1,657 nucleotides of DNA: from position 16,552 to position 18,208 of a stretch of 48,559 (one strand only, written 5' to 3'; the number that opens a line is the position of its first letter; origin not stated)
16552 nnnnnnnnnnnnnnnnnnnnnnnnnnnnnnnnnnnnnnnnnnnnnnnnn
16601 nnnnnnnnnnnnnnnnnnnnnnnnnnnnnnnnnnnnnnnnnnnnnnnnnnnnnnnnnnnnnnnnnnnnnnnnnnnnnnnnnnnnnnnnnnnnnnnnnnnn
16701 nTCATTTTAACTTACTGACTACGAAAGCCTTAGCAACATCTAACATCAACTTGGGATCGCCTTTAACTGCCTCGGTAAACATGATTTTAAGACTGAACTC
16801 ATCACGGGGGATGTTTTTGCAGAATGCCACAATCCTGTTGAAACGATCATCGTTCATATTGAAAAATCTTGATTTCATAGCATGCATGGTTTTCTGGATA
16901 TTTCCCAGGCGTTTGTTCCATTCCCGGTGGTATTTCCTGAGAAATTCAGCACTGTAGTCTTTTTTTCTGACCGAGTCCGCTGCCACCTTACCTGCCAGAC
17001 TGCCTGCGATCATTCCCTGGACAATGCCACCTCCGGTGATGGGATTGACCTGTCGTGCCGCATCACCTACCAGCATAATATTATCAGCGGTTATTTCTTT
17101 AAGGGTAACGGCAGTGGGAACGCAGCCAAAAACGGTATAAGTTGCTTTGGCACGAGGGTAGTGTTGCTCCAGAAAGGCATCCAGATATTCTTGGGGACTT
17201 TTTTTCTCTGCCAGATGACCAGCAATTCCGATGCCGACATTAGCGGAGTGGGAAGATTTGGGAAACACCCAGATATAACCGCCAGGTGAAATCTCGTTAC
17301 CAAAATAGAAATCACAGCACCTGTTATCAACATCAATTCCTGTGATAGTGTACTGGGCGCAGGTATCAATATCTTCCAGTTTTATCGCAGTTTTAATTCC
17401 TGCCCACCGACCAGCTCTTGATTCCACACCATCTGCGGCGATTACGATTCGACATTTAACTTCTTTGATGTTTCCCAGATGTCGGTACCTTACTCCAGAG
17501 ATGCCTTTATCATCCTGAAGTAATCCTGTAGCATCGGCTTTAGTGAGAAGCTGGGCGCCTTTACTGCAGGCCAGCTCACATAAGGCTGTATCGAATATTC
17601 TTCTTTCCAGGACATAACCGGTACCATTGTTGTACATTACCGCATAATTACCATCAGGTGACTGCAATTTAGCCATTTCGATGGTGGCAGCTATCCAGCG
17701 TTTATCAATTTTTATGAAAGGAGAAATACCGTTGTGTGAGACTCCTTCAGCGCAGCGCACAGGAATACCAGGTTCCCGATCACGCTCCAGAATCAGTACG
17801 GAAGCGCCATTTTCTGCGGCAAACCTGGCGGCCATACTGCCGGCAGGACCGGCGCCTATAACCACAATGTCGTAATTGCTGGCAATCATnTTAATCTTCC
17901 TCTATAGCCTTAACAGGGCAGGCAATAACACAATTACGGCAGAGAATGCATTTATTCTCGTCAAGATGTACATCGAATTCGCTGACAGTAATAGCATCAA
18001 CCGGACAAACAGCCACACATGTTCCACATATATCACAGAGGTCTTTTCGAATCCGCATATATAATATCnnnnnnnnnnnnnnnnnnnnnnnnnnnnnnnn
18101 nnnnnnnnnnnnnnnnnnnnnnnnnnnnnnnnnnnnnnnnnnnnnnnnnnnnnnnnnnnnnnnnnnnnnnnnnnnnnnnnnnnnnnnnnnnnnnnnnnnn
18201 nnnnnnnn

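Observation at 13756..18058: Ferredoxin, archaeal-type GGR, CTP-dependent polyprenol kinase, GtrB/DPM1-like GT2 and eukaryote-type UGPase as one tight module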

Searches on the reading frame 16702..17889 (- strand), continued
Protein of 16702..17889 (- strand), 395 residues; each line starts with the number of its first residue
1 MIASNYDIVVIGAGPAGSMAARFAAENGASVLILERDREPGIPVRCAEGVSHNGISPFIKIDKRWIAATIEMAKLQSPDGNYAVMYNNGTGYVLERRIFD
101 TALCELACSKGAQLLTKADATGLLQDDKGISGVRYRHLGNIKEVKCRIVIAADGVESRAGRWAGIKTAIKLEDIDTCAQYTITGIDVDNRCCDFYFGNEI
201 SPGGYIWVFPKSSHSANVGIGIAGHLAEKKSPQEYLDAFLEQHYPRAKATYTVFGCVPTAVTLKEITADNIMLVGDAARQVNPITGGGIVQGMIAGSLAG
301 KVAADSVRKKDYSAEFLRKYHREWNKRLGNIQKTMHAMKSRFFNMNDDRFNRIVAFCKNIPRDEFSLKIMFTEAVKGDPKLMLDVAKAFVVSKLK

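Call 62: find_encoding_contigs(protein=P0334, flank=6000, max_places=1)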
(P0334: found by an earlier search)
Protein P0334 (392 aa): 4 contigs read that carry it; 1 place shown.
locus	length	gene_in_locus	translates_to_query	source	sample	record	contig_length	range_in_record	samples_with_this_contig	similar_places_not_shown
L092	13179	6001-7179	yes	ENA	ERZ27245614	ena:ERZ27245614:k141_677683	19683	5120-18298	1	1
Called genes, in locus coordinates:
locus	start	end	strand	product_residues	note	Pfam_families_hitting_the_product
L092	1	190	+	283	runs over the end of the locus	PF00781:DAGK_cat, PF19279:YegS_C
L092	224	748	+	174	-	PF18935:DUF5683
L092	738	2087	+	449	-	PF00209:SNF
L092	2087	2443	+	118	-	PF10043:DUF2279 (weak)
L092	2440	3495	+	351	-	PF02811:PHP (weak)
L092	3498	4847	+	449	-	PF13230:GATase_4 (weak), PF13522:GATase_6, PF13537:GATase_7, PF00156:Pribosyltran (weak)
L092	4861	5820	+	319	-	PF01040:UbiA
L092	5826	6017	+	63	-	PF00037:Fer4 (weak), PF13237:Fer4_10, PF14697:Fer4_21, PF12838:Fer4_7, PF13187:Fer4_9 (weak), PF12797:Fer4_2 (weak), PF00037:Fer4, PF12837:Fer4_6, +5 more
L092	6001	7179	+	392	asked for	PF00890:FAD_binding_2 (weak), PF01266:DAO (weak), PF03486:HI0933_like (weak), PF07992:Pyr_redox_2 (weak), PF12831:FAD_oxidored, PF13450:NAD_binding_8 (weak), PF01494:FAD_binding_3, PF22578:GGR_cat, +3 more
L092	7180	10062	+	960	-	PF00929:RNase_T, PF00270:DEAD (weak), PF04851:ResIII (faint), PF13307:Helicase_C_2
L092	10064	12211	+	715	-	PF07676:PD40 (faint), PF23381:Beta-prop_IFT122_1st (faint), PF26549:Tricorn_N, PF00930:DPPIV_N, PF00756:Esterase (weak), PF02129:Peptidase_S15, PF00326:Peptidase_S9, PF01738:DLH, +4 more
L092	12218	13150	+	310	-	PF01040:UbiA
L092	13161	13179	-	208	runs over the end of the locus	PF01592:NifU_N, PF04324:Fer2_BFD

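Call 63: search_protein_families(library=ncbifam, proteins=[L092:4861-5820:+, L092:12218-13150:+, L091:7192-7782:+], max_evalue=0.001)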
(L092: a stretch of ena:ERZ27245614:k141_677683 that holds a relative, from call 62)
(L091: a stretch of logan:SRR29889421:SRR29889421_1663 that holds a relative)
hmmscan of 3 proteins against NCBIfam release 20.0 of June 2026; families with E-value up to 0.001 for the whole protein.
L092:4861-5820:+ (319 aa): 9 families
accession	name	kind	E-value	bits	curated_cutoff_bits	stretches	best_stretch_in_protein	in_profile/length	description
NF009523.0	PRK12884.1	equivalog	9.1e-11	41.5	269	1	50-235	34-214/279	prenyltransferase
NF004749.0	PRK06080.1-1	equivalog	5.5e-09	35.6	277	1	49-239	48-247/311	1,4-dihydroxy-2-naphthoate polyprenyltransferase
NF009525.0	PRK12887.1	equivalog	1.6e-08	34.3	226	1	57-237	55-244/310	homogentisate phytyltransferase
TIGR01476.1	chlor_syn_BchG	subfamily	1.5e-06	27.9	212.3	1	31-228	19-213/283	(bacterio)chlorophyll synthase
NF009521.0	PRK12882.1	equivalog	1.7e-06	27.5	296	1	56-235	41-217/280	geranylgeranylglycerol-phosphate geranylgeranyltransferase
NF004753.0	PRK06080.1-5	equivalog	2.5e-06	26.9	555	1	65-254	62-264/312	1,4-dihydroxy-2-naphthoate polyprenyltransferase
NF008978.0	PRK12324.1-4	equivalog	9.3e-05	21.5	207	0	54-154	67-167/322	decaprenyl-phosphate phosphoribosyltransferase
NF005742.0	PRK07566.1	equivalog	0.00015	21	313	1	17-232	33-246/315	chlorophyll synthase ChlG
NF009512.0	PRK12872.1-1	equivalog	0.00039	20.1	278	0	34-140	23-127/303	geranylgeranylglycerol-phosphate geranylgeranyltransferase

L092:12218-13150:+ (310 aa): 14 families
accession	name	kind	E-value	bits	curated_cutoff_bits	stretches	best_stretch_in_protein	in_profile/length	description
NF004751.0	PRK06080.1-3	equivalog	1.4e-46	159.4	264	1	12-309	10-295/296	1,4-dihydroxy-2-naphthoate polyprenyltransferase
NF004749.0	PRK06080.1-1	equivalog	3e-43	148.1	277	1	12-309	19-307/311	1,4-dihydroxy-2-naphthoate polyprenyltransferase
TIGR02235.1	menA_cyano-plnt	equivalog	4e-33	114.9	225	1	14-309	1-285/285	2-carboxy-1,4-naphthoquinone phytyltransferase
NF004750.0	PRK06080.1-2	equivalog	2.4e-32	112.5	346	1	11-309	5-300/301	1,4-dihydroxy-2-naphthoate polyprenyltransferase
TIGR00751.1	menA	equivalog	5.2e-32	111.4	102.15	1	24-305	5-283/284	1,4-dihydroxy-2-naphthoate octaprenyltransferase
NF004617.0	PRK05951.1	equivalog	6.2e-27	94.5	239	1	34-275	36-270/306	prenyltransferase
NF009926.0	PRK13387.1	equivalog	4.2e-26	91.8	316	1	12-263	3-267/317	1,4-dihydroxy-2-naphthoate polyprenyltransferase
NF004753.0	PRK06080.1-5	equivalog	3.1e-24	85.7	555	1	10-242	9-238/312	1,4-dihydroxy-2-naphthoate polyprenyltransferase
NF004752.0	PRK06080.1-4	subfamily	2.9e-19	69.8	289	1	25-267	16-258/300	1,4-dihydroxy-2-naphthoate polyprenyltransferase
NF004754.0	PRK06080.1-6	equivalog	2.8e-18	66.3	522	1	11-304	8-298/308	1,4-dihydroxy-2-naphthoate polyprenyltransferase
TIGR01476.1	chlor_syn_BchG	subfamily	1.3e-07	31.4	212.3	1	64-233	54-210/283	(bacterio)chlorophyll synthase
NF009523.0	PRK12884.1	equivalog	1.5e-06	27.6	269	1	31-248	23-219/279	prenyltransferase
NF009526.0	PRK12888.1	equivalog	1e-05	25.2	364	1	43-263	47-251/301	4-hydroxybenzoate octaprenyltransferase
NF009522.0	PRK12883.1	equivalog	0.00025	20.7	353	1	32-230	23-200/279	geranylgeranylglycerol-phosphate geranylgeranyltransferase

L091:7192-7782:+ (196 aa): 0 families

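Call 73: find_related_loci(query=A4, collection=genome_contigs, flank=5000)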
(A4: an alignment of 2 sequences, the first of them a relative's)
Query A4 (297 aa) in genome_contigs; peptide patterns used: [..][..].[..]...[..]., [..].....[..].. (x = any residue, [..] = any of these).
28 stretches matched a pattern; 3 encode a relative of the query (tblastn E <= 1e-3); 3 distinct loci.
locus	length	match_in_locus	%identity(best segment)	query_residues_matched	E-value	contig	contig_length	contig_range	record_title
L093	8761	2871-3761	100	1-297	0e+0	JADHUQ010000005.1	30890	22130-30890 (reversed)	MAG: Candidatus Delongbacteria bacterium isolate BS150m-G50 BS-150m-C1196, whole genome shotgun sequence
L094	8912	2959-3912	30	2-296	4e-31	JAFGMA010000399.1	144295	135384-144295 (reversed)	MAG: candidate division KSB1 bacterium isolate Zod_Metabat.436 k87_13204636, whole genome shotgun sequence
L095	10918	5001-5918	30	5-295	3e-28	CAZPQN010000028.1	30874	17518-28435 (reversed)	MAG TPA_asm: uncultured bacterium isolate SRP098346_co1_291 genome assembly, contig: NODE_1032_length_30874_cov_135.7754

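Call 83: list_cluster_members(proteins=[P0243, P0230, P0214, P0209, P0228, P0216, P0220, P0213, P0203, P0207])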
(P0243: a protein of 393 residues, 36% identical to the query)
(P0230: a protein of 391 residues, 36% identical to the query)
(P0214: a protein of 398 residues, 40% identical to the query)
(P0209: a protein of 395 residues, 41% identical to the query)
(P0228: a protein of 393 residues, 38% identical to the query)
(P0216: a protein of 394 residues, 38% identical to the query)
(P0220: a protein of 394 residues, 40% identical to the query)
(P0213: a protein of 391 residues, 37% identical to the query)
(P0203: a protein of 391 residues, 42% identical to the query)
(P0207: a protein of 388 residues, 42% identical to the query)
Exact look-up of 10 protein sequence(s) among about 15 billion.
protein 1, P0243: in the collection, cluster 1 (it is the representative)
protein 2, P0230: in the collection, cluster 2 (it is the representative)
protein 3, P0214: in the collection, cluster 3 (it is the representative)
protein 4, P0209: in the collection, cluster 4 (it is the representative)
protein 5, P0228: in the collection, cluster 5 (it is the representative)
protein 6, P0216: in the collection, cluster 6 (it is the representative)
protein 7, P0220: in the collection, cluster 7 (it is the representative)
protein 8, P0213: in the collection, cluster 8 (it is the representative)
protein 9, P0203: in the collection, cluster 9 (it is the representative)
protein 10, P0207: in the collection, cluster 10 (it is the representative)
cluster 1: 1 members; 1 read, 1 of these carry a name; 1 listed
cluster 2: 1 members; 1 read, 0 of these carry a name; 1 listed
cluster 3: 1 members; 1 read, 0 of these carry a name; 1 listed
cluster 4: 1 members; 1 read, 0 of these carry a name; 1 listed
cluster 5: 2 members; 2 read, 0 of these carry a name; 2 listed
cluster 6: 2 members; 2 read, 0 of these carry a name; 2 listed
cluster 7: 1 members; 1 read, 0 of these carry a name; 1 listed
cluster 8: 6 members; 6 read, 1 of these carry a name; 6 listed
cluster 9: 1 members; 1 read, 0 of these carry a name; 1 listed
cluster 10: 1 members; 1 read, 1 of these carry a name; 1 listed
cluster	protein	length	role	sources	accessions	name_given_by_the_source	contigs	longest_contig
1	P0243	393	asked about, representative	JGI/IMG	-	digeranylgeranylglycerophospholipid reductase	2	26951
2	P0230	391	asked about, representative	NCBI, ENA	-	-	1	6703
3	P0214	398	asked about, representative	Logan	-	-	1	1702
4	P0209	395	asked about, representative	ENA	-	-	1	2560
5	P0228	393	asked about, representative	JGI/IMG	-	-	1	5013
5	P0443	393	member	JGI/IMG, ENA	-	-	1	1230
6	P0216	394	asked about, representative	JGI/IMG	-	-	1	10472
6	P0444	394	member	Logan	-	-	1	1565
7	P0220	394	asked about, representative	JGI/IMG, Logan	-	-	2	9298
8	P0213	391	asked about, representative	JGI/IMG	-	-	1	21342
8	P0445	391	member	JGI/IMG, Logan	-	digeranylgeranylglycerophospholipid reductase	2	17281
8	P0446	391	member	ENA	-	-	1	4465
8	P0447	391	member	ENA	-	-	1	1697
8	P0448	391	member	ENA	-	-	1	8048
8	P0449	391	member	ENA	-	-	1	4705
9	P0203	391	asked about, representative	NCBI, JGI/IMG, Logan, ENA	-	-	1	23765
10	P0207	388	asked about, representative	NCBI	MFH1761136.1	MAG: NAD(P)/FAD-dependent oxidoreductase [bacterium]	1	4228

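Call 84: find_encoding_contigs(protein=P0190, flank=6000, max_places=2)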
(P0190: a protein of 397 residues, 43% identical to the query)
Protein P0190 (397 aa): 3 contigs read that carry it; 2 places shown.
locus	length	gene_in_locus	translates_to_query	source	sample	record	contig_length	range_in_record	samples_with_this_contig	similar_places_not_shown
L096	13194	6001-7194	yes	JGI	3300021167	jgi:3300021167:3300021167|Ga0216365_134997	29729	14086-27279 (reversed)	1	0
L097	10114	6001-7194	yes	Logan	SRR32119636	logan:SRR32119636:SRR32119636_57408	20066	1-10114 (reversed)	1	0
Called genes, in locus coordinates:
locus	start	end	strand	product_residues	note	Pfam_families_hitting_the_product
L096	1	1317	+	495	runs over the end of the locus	PF01943:Polysacc_synt, PF13440:Polysacc_synt_3, PF03023:MurJ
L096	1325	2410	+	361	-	PF00534:Glycos_transf_1, PF13692:Glyco_trans_1_4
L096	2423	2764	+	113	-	PF00989:PAS (weak), PF08448:PAS_4, PF13426:PAS_9 (weak)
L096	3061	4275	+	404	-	-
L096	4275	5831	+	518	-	PF01368:DHH, PF02272:DHHA1 (weak)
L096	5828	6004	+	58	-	PF13237:Fer4_10, PF00037:Fer4, PF12837:Fer4_6 (weak), PF12838:Fer4_7, PF13187:Fer4_9, PF25160:LdpA_Fe-S-bd (weak), PF12837:Fer4_6 (weak), PF00037:Fer4 (weak), +6 more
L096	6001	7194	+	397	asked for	PF00890:FAD_binding_2 (weak), PF01266:DAO (weak), PF03486:HI0933_like (weak), PF04820:Trp_halogenase (faint), PF05834:Lycopene_cycl (faint), PF13450:NAD_binding_8 (weak), PF01494:FAD_binding_3, PF22578:GGR_cat, +2 more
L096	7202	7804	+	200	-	-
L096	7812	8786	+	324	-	PF00535:Glycos_transf_2, PF10111:Glyco_tranf_2_2 (weak)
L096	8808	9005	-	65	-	-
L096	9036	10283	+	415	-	PF04041:Glyco_hydro_130 (faint)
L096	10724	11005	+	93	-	PF00216:Bac_DNA_binding, PF18291:HU-HIG, PF14908:HU-CCDC81_euk_1 (weak)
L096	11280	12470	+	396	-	PF12837:Fer4_6 (weak), PF12838:Fer4_7, PF13187:Fer4_9, PF13237:Fer4_10, PF14697:Fer4_21, PF00037:Fer4, PF01012:ETF, PF00766:ETF_alpha, +5 more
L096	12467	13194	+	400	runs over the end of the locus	PF01979:Amidohydro_1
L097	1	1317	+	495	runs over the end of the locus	PF01943:Polysacc_synt, PF13440:Polysacc_synt_3, PF03023:MurJ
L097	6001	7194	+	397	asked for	PF00890:FAD_binding_2 (weak), PF01266:DAO (weak), PF03486:HI0933_like (weak), PF04820:Trp_halogenase (faint), PF05834:Lycopene_cycl (faint), PF13450:NAD_binding_8 (weak), PF01494:FAD_binding_3, PF22578:GGR_cat, +2 more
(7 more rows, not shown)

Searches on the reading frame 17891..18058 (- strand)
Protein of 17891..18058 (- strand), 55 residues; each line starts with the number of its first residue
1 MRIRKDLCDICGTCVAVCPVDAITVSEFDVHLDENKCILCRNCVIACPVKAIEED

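Call 3: search_protein_families(library=pfam, proteins=[window:17891-18058:-], max_evalue=0.01)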
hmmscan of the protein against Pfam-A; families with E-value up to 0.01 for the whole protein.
window:17891-18058:- (55 aa): 15 families
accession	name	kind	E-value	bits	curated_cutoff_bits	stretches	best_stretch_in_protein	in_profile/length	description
PF00037.32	Fer4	-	1.6e-16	59.8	21.1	2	31-53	2-24/24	4Fe-4S binding domain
PF12837.12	Fer4_6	-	2.2e-12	46.7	25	2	33-52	5-24/24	4Fe-4S binding domain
PF13237.11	Fer4_10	-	5.3e-12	45.9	25.5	2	1-48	2-53/53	4Fe-4S dicluster domain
PF12838.12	Fer4_7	-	2.1e-10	41.3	27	1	8-51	2-52/52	4Fe-4S dicluster domain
PF25160.1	LdpA_Fe-S-bd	-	4.8e-10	39.5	27.6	2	14-54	9-45/49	LdpA Fe-S cluster-binding domain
PF13187.11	Fer4_9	-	6.6e-10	39.3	27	2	8-52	2-52/52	4Fe-4S dicluster domain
PF12797.12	Fer4_2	-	8.7e-09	35.2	24.5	1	30-49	3-22/22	4Fe-4S binding domain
PF14697.11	Fer4_21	-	1e-08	35.6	35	2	32-53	3-27/59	4Fe-4S dicluster domain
PF13484.11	Fer4_16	-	2e-08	35.3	30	2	8-38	2-30/66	4Fe-4S double cluster binding domain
PF12800.12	Fer4_4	-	1.2e-06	28.8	24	1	35-49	2-16/17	4Fe-4S binding domain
PF12798.12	Fer4_3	-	3.3e-05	24.8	27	0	37-51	1-15/15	4Fe-4S binding domain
PF13183.11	Fer4_8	-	0.00016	22.6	27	0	35-50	52-67/68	4Fe-4S dicluster domain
PF10621.14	FpoO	-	0.00025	21.7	25.2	1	4-48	59-102/110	F420H2 dehydrogenase subunit FpoO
PF13534.11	Fer4_17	-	0.0034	18.3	22.2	0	35-49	44-58/61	4Fe-4S dicluster domain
PF13459.11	Fer4_15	-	0.0066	17.6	22.4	0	30-48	1-19/66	4Fe-4S single cluster domain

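Call 4: search_protein_families(library=ncbifam, proteins=[window:17891-18058:-], max_evalue=0.01)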
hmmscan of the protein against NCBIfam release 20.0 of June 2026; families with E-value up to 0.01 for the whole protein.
window:17891-18058:- (55 aa): 97 families (the best 25 are shown)
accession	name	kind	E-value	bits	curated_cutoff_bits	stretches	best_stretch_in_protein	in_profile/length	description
NF058577.1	FdxA_fam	equivalog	1.3e-10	41.3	65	1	5-51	6-52/52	4Fe-4S ferredoxin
NF038196.1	ferrodoxin_EFR1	subfamily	3.5e-10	40.3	75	1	5-53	183-230/242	EFR1 family ferrodoxin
TIGR03294.1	FrhG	equivalog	1.7e-09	37.8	245.5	1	3-52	171-220/228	coenzyme F420 hydrogenase subunit gamma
NF009451.0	PRK12809.1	equivalog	2.2e-09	36.2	1154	1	12-53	62-103/639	formate-dependent uric acid utilization protein YgfT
NF041836.1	rnfB_Methano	equivalog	3.8e-09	36.4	445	1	8-53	218-263/265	Rnf electron transport complex subunit RnfB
NF005504.0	PRK07118.1-3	equivalog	3.8e-09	36.3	437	1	7-54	220-267/293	Fe-S cluster domain-containing protein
TIGR04041.1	activase_YjjW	hypoth_equivalog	7.2e-09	35.5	250.2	1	6-51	41-86/276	YjjW family glycine radical enzyme activase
NF045874.1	Vhu_polyferre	exception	7.8e-09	34.7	600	1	6-52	128-174/381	F420-non-reducing hydrogenase associated-polyferredoxin VhuB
NF043069.1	T4HPD_activ_SAM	equivalog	2e-08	34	425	1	3-52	48-97/299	trans-4-hydroxy-L-proline dehydratase activase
NF042909.1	FMH_DH_FwdF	exception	2.5e-08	33.4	375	1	29-53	93-117/336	tungsten-dependent formylmethanofuran dehydrogenase subunit FwdF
TIGR02700.1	flavo_MJ0208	hypoth_equivalog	3.4e-08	33.1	251.35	1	3-54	145-196/234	dihydromethanopterin reductase (acceptor)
NF040684.1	PorD_Arch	equivalog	3.9e-08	33.3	120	2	28-55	25-52/85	pyruvate synthase subunit PorD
NF040864.1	HgcB_ferredoxin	equivalog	4.4e-08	32.9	99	1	2-53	10-62/93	mercury methylation ferredoxin HgcB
NF040770.1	hetero_SS_HdrA2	exception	4.6e-08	31.6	1100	1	2-53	573-624/777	CoB-CoM heterodisulfide reductase HdrA2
NF005505.0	PRK07118.1-4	equivalog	5e-08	32.7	378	1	8-53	218-263/265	Fe-S cluster domain-containing protein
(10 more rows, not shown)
